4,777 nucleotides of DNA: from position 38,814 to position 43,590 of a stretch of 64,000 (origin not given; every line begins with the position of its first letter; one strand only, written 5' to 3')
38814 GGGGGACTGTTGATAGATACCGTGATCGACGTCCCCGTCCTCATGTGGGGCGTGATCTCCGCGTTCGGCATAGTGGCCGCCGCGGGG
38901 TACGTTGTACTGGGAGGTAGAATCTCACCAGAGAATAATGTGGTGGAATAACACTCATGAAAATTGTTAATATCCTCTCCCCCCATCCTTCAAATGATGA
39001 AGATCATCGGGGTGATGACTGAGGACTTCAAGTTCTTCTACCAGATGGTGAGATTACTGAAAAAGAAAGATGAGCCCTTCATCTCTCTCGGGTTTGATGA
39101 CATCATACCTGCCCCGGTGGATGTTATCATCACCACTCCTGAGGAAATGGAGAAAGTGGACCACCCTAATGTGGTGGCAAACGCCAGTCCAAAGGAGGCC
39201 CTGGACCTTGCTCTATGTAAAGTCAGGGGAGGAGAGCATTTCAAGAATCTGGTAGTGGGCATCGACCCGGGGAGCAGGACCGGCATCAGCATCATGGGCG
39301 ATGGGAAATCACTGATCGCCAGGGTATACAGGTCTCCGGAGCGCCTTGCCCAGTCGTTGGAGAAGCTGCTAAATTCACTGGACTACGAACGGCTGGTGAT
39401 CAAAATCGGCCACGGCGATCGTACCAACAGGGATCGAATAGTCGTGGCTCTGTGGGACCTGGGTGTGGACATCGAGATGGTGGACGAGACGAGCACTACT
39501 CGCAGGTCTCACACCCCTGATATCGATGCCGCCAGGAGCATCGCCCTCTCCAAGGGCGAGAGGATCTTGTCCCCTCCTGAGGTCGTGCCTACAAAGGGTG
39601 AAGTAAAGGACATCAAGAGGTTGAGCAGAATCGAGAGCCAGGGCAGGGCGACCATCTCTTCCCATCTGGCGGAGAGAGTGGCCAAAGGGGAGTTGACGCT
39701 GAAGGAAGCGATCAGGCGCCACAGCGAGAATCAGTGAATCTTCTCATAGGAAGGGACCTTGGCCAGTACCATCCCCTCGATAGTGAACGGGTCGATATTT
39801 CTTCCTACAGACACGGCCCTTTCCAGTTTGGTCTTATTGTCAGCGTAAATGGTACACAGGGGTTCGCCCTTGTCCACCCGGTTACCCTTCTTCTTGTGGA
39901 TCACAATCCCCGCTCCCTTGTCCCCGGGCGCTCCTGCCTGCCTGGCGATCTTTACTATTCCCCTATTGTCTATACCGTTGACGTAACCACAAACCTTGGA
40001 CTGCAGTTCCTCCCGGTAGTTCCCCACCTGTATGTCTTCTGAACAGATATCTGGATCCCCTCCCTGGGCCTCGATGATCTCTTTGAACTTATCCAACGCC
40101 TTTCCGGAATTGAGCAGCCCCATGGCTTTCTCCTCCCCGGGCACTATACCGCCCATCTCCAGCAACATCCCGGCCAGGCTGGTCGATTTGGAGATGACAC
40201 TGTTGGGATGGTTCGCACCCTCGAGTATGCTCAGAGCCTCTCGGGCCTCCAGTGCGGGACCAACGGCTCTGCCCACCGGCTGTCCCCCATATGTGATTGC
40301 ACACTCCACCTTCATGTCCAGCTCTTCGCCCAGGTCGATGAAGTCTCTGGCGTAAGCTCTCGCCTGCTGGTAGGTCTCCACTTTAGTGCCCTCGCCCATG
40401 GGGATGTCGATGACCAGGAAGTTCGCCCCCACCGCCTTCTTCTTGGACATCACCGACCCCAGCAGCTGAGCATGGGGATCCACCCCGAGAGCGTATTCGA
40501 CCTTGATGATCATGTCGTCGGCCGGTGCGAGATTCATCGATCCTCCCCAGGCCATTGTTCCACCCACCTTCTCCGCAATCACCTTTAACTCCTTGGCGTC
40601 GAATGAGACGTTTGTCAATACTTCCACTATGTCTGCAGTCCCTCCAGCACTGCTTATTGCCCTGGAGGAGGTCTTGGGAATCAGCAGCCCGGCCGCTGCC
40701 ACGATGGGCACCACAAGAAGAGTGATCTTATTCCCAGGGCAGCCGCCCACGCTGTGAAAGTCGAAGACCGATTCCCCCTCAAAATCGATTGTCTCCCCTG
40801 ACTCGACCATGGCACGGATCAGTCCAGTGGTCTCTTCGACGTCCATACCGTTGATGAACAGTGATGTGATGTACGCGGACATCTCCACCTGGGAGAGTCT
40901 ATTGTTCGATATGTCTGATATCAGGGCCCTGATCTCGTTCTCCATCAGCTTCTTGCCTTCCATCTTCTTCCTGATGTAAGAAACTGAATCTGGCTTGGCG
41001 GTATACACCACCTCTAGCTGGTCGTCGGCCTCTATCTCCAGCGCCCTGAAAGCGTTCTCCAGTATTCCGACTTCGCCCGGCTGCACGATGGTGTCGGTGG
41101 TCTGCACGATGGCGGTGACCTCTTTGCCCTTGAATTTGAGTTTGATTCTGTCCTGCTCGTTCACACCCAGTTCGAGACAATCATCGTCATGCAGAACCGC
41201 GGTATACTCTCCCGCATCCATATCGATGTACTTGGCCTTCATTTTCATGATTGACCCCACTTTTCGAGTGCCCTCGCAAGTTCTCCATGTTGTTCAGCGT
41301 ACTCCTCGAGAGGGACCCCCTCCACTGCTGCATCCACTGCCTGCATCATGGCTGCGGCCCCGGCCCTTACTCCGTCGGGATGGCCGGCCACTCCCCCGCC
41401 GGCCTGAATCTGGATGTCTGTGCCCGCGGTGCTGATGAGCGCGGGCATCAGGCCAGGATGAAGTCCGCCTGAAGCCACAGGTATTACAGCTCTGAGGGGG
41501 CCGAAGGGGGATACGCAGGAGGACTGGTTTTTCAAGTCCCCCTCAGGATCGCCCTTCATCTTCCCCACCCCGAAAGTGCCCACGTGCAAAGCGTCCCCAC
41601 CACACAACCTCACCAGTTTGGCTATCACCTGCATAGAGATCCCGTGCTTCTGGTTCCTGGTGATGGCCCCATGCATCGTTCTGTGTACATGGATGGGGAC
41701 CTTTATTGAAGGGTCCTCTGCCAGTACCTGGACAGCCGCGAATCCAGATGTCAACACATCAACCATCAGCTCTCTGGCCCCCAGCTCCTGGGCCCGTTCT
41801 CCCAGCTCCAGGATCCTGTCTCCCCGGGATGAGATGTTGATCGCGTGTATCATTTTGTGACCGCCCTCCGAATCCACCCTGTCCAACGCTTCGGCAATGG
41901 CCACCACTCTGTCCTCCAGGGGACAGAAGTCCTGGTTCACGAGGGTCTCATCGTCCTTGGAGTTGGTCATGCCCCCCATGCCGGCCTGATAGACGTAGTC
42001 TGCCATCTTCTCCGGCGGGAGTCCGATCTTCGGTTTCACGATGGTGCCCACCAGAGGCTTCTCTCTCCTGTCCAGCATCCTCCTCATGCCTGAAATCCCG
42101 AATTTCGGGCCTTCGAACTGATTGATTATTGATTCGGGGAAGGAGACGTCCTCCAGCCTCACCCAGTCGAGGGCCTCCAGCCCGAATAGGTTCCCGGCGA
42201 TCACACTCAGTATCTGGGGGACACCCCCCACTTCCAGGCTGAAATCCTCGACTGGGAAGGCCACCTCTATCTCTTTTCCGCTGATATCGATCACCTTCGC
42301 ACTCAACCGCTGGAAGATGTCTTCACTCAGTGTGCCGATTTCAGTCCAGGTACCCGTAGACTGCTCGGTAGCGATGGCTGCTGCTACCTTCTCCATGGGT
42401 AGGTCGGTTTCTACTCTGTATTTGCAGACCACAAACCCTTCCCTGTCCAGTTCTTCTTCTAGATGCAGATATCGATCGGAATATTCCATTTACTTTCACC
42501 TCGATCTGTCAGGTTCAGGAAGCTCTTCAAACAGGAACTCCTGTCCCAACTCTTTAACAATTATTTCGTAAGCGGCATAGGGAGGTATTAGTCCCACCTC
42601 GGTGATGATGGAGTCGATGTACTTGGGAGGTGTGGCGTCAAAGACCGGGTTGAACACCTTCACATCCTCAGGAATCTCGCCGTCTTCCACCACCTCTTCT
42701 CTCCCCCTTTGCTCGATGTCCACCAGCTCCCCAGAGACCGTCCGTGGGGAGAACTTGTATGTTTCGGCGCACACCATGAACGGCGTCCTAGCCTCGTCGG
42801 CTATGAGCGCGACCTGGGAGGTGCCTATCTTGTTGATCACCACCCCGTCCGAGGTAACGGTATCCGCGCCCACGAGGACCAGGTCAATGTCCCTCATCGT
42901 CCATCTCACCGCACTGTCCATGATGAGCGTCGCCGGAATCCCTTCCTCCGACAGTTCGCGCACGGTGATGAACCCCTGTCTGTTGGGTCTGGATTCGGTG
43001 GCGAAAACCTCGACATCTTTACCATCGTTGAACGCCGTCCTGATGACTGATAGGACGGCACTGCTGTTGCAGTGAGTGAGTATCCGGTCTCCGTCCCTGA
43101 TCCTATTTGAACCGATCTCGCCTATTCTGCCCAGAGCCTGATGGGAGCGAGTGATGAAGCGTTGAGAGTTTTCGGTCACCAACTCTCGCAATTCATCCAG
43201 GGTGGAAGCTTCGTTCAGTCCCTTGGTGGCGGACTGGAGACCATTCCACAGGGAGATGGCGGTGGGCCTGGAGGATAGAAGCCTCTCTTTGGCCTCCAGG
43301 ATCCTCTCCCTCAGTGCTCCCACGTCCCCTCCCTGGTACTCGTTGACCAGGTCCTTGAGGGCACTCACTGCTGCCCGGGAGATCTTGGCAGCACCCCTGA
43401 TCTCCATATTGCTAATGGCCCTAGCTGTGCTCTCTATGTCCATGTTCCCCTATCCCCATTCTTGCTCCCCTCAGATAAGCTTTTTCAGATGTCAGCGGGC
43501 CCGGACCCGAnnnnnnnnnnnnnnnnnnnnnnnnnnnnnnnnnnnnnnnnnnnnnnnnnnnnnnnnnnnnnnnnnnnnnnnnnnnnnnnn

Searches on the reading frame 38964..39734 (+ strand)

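Call 34: search_protein_families(library=pfam, proteins=[window:38964-39734:+], max_evalue=0.01)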
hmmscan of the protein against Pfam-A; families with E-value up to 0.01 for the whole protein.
window:38964-39734:+ (257 aa): 1 family
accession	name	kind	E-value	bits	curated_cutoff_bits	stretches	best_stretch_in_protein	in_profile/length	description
PF04312.18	DUF460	-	0.0025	18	28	1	93-118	29-55/135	Protein of unknown function (DUF460)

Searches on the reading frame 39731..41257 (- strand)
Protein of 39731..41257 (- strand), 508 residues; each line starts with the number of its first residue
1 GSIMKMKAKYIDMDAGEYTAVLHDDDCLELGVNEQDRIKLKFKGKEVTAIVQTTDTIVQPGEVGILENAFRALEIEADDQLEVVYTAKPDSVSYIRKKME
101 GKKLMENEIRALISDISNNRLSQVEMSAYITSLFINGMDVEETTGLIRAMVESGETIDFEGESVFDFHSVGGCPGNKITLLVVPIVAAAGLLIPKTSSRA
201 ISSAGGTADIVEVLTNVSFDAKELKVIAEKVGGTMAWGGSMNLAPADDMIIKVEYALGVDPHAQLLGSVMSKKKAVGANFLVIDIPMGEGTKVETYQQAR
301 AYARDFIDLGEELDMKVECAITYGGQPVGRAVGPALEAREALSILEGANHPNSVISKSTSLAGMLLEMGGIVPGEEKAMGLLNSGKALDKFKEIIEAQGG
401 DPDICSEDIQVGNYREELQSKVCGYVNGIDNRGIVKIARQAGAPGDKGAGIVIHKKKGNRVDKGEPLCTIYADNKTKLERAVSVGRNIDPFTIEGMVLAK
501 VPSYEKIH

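Call 72: search_protein_families(library=pfam, proteins=[window:39731-41257:-], max_evalue=0.00001)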
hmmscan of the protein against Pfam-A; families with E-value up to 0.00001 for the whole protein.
window:39731-41257:- (508 aa): 3 families
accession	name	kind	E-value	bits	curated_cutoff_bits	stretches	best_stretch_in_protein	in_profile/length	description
PF02885.22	Glycos_trans_3N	-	1.7e-17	63.4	26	1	93-154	2-63/63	Glycosyl transferase family, helical bundle domain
PF07831.19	PYNP_C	-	7.2e-16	58.1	27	1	425-483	1-66/75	Pyrimidine nucleoside phosphorylase C-terminal domain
PF00591.27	Glycos_transf_3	-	5e-11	43.1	27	1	163-387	3-252/253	Glycosyl transferase family, a/b domain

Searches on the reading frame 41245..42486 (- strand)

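Call 72: search_protein_families(library=pfam, proteins=[window:41245-42486:-], max_evalue=0.00001)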
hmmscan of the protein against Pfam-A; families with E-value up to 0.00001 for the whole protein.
window:41245-42486:- (413 aa): 2 families
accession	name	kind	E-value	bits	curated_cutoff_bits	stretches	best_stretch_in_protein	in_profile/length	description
PF00016.26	RuBisCO_large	-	1.5e-76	257.9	30.1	1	130-410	1-299/299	Ribulose bisphosphate carboxylase large chain, catalytic domain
PF02788.21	RuBisCO_large_N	-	2.3e-23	83.1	20.7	1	18-119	13-119/120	Ribulose bisphosphate carboxylase large chain, N-terminal domain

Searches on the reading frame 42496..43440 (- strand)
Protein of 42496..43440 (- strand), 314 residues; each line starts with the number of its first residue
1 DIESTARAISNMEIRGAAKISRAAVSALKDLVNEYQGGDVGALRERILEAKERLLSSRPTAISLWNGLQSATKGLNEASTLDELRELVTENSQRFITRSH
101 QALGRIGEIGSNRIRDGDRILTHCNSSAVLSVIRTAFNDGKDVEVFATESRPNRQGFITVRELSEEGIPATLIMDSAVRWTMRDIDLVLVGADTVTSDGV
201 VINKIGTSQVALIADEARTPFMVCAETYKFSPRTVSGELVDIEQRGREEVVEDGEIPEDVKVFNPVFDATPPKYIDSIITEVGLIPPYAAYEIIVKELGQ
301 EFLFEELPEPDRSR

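Call 72: search_protein_families(library=pfam, proteins=[window:42496-43440:-], max_evalue=0.00001)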
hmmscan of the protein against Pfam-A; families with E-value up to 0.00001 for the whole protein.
window:42496-43440:- (314 aa): 1 family
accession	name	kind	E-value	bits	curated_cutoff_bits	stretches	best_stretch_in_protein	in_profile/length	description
PF01008.23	IF-2B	-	5.1e-90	301.9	22.4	1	13-287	1-280/280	Initiation factor 2 subunit family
